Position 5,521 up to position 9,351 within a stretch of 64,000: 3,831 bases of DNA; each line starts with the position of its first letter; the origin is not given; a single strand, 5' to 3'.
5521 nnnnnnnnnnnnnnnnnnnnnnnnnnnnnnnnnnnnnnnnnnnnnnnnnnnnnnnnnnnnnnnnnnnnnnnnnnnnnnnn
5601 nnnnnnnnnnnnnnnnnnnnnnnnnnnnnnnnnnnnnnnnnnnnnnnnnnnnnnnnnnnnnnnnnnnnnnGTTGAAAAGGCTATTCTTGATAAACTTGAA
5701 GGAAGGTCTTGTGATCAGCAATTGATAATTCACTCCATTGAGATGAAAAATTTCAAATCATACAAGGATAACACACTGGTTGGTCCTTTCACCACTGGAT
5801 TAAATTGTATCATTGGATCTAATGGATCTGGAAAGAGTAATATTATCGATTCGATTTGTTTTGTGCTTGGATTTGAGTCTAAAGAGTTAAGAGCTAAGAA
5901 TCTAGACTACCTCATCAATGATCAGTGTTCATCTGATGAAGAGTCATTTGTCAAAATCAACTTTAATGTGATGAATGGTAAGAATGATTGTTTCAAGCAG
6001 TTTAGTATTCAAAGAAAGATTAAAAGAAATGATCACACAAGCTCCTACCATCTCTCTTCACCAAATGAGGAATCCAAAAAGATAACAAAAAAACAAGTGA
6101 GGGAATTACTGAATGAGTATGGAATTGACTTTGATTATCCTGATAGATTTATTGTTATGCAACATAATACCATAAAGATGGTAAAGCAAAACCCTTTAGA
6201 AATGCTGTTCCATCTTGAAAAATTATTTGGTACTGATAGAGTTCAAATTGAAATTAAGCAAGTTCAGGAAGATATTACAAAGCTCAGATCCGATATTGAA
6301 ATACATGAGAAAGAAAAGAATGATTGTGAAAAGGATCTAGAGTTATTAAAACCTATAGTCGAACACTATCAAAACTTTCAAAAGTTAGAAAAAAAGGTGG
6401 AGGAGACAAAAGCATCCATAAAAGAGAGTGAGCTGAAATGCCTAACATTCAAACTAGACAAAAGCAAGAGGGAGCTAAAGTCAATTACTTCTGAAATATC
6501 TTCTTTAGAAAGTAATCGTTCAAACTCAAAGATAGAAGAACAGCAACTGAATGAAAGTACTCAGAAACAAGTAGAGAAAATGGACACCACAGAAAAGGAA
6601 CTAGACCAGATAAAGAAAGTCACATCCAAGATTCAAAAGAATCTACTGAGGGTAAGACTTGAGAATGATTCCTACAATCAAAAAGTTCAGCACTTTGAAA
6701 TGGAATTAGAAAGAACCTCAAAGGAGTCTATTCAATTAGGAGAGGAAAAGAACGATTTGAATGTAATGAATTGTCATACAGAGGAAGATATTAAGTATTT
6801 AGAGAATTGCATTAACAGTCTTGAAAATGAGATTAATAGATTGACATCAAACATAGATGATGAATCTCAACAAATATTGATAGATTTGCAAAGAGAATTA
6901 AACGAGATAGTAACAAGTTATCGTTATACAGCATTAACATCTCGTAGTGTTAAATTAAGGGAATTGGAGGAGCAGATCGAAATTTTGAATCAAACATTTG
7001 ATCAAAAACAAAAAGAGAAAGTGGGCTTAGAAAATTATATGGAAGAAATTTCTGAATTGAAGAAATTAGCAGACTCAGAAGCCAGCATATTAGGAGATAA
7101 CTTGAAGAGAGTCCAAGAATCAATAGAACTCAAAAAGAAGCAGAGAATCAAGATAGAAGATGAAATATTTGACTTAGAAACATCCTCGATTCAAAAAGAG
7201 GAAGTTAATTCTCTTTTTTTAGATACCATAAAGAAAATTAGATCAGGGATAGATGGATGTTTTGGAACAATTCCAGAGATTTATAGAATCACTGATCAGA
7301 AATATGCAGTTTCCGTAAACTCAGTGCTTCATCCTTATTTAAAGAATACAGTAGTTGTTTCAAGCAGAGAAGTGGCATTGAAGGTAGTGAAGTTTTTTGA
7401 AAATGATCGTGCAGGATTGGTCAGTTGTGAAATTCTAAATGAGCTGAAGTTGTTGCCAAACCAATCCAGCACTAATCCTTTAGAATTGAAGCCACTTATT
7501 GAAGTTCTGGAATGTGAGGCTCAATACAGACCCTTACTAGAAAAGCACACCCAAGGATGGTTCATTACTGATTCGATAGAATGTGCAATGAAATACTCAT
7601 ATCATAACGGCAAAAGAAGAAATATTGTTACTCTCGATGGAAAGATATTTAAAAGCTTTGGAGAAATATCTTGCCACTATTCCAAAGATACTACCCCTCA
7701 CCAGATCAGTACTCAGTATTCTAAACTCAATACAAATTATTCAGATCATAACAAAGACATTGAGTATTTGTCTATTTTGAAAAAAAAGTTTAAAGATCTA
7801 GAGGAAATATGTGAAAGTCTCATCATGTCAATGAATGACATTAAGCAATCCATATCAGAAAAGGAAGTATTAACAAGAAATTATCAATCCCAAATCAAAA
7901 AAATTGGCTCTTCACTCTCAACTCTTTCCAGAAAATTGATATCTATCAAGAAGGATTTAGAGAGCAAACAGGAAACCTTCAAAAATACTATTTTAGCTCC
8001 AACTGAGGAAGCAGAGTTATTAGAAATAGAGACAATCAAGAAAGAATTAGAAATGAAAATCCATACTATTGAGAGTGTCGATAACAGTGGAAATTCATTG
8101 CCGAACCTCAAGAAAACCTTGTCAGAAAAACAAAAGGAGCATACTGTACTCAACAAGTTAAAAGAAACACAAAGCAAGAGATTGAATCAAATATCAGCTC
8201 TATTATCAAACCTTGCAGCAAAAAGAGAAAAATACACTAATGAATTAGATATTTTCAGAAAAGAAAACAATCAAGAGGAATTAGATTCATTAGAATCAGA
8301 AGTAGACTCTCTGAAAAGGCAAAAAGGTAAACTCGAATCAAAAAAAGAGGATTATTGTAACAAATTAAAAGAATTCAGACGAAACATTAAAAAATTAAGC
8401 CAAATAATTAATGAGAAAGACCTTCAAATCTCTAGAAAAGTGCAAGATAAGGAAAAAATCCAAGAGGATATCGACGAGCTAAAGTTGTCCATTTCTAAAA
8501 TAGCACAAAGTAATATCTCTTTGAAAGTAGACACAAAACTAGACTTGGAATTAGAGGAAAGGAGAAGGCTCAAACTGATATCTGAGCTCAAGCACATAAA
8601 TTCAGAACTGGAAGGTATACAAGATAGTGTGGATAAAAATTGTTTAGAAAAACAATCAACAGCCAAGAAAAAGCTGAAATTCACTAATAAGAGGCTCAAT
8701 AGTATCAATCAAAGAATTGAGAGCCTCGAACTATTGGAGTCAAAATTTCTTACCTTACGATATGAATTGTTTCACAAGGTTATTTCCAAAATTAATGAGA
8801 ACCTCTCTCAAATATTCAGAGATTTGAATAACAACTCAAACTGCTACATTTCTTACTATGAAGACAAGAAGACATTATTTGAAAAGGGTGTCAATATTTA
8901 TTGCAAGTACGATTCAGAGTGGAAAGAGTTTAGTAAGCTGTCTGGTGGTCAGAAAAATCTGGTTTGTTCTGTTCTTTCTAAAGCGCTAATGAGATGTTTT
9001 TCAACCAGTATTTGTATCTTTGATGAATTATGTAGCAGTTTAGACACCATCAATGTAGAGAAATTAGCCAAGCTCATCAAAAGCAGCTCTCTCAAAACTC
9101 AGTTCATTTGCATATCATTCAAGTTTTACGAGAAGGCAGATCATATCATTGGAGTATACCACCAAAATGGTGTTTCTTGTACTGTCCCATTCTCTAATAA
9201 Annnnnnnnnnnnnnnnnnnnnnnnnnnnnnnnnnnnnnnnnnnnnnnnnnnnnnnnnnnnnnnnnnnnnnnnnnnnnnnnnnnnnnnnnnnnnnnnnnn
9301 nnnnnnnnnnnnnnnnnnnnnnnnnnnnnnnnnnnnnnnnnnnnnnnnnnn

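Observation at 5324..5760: SMC condensin-type ATPase probably carries a spliced acidic 100-aa N-terminal exon (SMC4-like architecture)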

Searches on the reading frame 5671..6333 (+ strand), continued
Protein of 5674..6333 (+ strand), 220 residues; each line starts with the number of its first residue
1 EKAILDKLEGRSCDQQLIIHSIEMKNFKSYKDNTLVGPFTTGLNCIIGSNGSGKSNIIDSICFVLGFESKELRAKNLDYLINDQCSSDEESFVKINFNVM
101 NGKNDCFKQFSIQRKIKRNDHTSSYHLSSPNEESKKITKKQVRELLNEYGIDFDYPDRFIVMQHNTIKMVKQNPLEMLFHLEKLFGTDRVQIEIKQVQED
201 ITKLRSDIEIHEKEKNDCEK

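Call 80: find_encoding_contigs(protein=P0308, flank=1000, max_places=2)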
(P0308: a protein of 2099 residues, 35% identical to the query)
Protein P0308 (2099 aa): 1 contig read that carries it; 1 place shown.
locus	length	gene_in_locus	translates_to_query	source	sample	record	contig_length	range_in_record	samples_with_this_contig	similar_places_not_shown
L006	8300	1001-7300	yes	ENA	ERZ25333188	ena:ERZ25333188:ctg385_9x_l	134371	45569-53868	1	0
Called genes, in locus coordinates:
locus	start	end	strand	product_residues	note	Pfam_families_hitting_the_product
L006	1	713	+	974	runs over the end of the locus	PF00899:ThiF, PF01488:Shikimate_DH (faint), PF00899:ThiF, PF10585:UBA_E1_SCCH, PF09358:E1_UFD (weak)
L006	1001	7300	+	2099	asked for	PF02463:SMC_N, PF13175:AAA_15, PF13304:AAA_21 (faint), PF13476:AAA_23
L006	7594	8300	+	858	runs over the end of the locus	-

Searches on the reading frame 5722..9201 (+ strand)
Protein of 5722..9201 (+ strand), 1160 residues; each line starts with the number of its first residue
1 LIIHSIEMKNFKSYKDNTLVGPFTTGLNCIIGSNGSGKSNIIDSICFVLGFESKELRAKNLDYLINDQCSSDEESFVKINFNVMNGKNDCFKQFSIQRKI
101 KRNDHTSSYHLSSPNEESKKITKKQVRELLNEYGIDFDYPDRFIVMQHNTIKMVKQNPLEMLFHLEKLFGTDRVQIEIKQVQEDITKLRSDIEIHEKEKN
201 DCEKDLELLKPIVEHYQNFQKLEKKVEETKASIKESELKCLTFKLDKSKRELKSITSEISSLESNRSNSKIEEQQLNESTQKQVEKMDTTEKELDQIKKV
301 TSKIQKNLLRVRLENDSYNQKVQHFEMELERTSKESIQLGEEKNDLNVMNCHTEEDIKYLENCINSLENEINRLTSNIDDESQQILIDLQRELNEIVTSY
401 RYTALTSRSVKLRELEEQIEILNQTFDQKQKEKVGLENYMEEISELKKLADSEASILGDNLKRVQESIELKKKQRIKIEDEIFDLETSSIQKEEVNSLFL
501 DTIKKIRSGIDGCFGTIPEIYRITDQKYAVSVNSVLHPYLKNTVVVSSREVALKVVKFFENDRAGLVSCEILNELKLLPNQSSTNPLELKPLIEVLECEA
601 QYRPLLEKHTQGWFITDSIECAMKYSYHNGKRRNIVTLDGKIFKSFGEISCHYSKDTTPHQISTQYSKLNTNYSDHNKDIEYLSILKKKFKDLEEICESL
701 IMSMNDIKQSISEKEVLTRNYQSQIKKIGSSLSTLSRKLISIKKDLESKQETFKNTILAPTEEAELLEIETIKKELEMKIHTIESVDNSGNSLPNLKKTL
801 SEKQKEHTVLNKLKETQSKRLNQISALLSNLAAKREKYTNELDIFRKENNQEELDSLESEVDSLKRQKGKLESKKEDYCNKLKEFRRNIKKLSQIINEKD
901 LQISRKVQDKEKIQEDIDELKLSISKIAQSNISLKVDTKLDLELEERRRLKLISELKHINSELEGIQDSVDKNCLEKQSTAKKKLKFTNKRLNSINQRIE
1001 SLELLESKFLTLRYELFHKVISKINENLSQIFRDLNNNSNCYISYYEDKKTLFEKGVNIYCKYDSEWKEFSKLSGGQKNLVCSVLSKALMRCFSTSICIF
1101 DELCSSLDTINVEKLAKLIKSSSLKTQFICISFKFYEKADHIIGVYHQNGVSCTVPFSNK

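Call 5: search_protein_families(library=pfam, proteins=[window:5722-9201:+], max_evalue=0.01)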
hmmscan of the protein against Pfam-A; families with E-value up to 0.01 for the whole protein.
window:5722-9201:+ (1160 aa): 8 families
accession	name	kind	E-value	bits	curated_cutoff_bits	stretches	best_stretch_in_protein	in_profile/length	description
PF02463.25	SMC_N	-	4.8e-28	98.5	40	1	3-1151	2-218/220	RecF/RecN/SMC N terminal domain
PF06470.18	SMC_hinge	-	3.6e-10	40.7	22.5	1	511-625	2-115/116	SMC proteins Flexible Hinge Domain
PF13476.12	AAA_23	-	2e-09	38.8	27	1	5-259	1-170/201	AAA domain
PF13304.12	AAA_21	-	1.1e-05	26.1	27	1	27-70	1-35/304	AAA domain, putative AbiEii toxin, Type IV TA system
PF13555.12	AAA_29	-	9e-05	22.6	27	1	4-49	2-46/61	P-loop containing region of AAA domain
PF13175.12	AAA_15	-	0.00039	20.6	32.1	1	1-336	1-286/374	AAA ATPase domain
PF05701.16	WEMBL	-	0.00056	19.2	35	1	846-1002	36-185/562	Weak chloroplast movement under blue light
PF25764.1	KIF21A_4th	-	0.0028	17.8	33.1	1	729-872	20-155/183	KIF21A-like domain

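Call 11: list_cluster_members(proteins=[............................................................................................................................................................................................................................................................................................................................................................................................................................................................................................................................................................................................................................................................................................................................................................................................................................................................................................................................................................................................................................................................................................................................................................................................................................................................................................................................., window:5743-9201:+, window:5324-5638:+, window:9211-12642:-, window:16990-20409:-, window:25313-26620:+, window:42950-44377:+, window:50110-51927:+, window:57428-59566:-, window:34115-35467:-])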
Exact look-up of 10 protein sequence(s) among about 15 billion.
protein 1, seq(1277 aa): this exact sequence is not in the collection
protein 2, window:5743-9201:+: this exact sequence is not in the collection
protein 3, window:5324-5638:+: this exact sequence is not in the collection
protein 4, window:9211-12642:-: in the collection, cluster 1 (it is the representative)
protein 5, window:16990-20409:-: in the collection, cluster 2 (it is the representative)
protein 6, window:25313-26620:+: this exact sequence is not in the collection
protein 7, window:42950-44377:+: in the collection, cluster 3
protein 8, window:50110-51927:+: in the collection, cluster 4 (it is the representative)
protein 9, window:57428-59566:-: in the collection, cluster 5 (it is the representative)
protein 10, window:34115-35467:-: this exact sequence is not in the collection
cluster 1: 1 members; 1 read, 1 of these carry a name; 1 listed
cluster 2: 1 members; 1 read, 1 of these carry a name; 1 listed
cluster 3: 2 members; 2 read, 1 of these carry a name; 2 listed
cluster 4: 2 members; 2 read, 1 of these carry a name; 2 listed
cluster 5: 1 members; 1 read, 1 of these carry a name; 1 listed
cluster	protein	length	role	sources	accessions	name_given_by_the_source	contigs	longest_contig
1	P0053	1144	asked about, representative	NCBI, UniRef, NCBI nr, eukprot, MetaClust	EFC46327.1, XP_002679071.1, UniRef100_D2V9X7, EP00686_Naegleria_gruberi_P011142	predicted protein [Naegleria gruberi] | Predicted protein n=1 Tax=Naegleria gruberi TaxID=5762 RepID=D2V9X7_NAEGR | uncharacterized protein NAEGRDRAFT_47833 [Naegleria gruberi]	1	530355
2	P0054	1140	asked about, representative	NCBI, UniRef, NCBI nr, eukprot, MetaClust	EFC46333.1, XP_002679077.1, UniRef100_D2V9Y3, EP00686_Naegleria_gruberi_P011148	predicted protein [Naegleria gruberi] | Predicted protein n=1 Tax=Naegleria gruberi TaxID=5762 RepID=D2V9Y3_NAEGR | uncharacterized protein NAEGRDRAFT_47835 [Naegleria gruberi]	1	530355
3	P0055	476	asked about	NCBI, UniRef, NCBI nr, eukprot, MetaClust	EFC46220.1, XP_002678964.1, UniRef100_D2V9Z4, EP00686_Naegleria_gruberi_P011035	cyclophilin [Naegleria gruberi] | Cyclophilin n=1 Tax=Naegleria gruberi TaxID=5762 RepID=D2V9Z4_NAEGR | XP_002678964.1 cyclophilin [Naegleria gruberi]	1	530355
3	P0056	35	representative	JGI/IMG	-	-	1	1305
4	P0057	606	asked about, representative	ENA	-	-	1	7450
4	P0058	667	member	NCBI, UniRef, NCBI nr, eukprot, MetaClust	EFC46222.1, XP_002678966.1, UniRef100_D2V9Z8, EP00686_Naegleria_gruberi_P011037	hypothetical protein NAEGRDRAFT_79160 [Naegleria gruberi] | Uncharacterized protein n=1 Tax=Naegleria gruberi TaxID=5762 RepID=D2V9Z8_NAEGR | uncharacterized protein NAEGRDRAFT_79160 [Naegleria gruberi]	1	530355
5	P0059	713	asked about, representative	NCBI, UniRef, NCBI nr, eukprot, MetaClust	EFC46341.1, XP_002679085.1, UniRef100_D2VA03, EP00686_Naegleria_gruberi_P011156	GTPase [Naegleria gruberi] | GTPase n=1 Tax=Naegleria gruberi TaxID=5762 RepID=D2VA03_NAEGR | XP_002679085.1 GTPase [Naegleria gruberi]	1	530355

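Call 13: find_encoding_contigs(protein=P0053, flank=10000, max_places=4)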
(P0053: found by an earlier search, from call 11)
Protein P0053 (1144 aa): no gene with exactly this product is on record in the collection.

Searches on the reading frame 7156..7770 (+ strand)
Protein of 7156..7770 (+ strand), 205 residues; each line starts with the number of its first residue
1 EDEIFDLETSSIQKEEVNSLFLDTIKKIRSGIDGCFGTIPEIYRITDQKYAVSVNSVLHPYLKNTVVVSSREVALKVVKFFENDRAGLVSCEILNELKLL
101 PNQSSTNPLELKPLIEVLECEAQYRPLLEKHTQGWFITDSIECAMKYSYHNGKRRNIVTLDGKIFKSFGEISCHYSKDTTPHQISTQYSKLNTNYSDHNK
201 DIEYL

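Call 39: search_solved_structures(query=A3, max_evalue=0.01)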
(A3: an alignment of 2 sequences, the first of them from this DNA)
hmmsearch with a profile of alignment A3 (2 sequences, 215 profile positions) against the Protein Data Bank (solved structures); distinct sequences matched with E-value up to 0.01: 13.
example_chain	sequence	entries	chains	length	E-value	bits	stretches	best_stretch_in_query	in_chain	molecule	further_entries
4u4p_B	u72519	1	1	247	3e-12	50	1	16-181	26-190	Structural maintenance of chromosomes protein 4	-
3nwc_A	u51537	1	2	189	4.8e-12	49.3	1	25-188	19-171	SMC protein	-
4rsj_A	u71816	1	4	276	5e-12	49.3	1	24-200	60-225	Chromosome partition protein Smc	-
3l51_B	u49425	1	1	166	7e-12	48.8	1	31-181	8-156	Structural maintenance of chromosomes protein 4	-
6yuf_A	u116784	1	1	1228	2.6e-07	33.8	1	42-181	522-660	Structural maintenance of chromosomes protein 1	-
2wd5_A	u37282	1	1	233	1.3e-06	31.5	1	19-184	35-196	STRUCTURAL MAINTENANCE OF CHROMOSOMES PROTEIN 1A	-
6wg6_A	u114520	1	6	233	1.4e-06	31.5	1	19-184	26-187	Structural maintenance of chromosomes protein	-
6wg4_A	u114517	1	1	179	4e-06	30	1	28-184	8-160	Structural maintenance of chromosomes protein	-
7dg5_A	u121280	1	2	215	5.7e-06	29.5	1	19-184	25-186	Structural maintenance of chromosomes protein 1A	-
1gxl_A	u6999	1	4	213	2e-05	27.7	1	15-183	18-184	CHROMOSOME SEGREGATION SMC PROTEIN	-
1gxj_A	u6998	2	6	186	3.7e-05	26.8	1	21-181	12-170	CHROMOSOME SEGREGATION SMC PROTEIN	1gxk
4rsi_B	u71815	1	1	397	0.0002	24.4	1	15-181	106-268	Structural maintenance of chromosomes protein 4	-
5h69_A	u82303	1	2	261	0.0033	20.4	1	23-190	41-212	Chromosome partition protein Smc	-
